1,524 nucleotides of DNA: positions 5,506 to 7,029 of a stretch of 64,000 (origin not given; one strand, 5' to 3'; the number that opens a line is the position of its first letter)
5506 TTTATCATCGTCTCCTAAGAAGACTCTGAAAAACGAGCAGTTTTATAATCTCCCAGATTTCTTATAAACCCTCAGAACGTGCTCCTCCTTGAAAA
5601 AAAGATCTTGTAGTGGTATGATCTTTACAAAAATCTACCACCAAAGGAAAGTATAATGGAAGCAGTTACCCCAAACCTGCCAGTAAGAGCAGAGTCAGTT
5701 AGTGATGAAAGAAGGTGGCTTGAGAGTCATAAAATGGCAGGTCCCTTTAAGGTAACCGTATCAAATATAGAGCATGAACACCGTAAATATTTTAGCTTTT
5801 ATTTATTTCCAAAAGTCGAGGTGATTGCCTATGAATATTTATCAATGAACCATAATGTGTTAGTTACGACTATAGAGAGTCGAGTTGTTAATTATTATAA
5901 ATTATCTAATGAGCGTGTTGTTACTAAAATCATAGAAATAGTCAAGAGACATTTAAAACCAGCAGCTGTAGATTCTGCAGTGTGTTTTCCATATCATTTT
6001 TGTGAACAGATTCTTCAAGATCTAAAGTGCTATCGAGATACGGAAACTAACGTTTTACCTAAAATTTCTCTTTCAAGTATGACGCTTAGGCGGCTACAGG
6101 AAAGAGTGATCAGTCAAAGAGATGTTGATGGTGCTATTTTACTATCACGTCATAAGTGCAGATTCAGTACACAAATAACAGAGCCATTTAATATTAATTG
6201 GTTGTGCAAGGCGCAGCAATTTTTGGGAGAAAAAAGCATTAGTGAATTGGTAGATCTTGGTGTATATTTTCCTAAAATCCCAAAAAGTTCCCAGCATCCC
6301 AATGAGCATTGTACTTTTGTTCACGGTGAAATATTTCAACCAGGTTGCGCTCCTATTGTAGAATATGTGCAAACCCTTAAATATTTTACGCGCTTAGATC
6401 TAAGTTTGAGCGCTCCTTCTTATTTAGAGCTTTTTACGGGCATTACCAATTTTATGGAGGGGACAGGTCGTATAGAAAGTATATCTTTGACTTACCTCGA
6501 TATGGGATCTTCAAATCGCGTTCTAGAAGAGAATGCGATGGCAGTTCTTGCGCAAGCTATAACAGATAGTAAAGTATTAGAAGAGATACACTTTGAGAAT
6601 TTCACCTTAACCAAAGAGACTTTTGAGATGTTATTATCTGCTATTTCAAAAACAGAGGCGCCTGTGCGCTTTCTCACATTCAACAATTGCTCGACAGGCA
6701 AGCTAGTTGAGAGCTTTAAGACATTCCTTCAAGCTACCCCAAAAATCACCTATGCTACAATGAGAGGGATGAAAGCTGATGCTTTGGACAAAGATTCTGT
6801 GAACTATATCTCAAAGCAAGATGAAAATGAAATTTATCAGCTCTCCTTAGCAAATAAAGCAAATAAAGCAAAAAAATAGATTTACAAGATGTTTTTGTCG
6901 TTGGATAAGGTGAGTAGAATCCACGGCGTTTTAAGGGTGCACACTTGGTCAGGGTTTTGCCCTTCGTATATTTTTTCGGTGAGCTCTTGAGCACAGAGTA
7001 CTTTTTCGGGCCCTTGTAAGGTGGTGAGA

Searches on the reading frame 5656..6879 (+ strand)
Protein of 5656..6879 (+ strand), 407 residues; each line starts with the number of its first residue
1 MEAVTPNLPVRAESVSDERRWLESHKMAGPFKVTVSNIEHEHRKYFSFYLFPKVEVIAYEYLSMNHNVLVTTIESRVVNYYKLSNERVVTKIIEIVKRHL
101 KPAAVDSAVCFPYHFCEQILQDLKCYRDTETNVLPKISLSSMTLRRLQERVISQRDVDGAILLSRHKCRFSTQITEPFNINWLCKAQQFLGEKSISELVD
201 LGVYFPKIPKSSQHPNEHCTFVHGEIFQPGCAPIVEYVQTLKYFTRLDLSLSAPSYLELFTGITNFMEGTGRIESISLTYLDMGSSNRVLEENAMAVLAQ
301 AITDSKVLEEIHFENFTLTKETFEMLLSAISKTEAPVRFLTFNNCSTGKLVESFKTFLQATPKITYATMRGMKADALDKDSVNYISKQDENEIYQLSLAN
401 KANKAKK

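Call 13: find_encoding_contigs(protein=window:5656-6879:+, flank=2000, max_places=4)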
Protein window:5656-6879:+ (407 aa): 11 contigs read that carry it; 2 places shown.
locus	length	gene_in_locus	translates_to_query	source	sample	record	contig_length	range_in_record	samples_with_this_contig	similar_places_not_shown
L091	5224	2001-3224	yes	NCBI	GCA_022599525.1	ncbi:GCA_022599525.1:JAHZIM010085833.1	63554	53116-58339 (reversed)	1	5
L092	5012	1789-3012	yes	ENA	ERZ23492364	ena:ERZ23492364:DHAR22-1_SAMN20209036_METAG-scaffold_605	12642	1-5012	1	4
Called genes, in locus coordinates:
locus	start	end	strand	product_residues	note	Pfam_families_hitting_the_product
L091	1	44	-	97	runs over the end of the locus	-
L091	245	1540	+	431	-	-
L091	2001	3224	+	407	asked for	-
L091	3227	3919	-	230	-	-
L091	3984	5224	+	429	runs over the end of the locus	PF07690:MFS_1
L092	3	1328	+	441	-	?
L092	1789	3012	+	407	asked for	-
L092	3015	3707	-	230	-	-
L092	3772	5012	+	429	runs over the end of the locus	PF07690:MFS_1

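Call 28: search_protein_families(library=pfam, proteins=[window:5656-6879:+])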
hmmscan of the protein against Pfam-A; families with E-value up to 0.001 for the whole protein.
window:5656-6879:+ (407 aa): 0 families
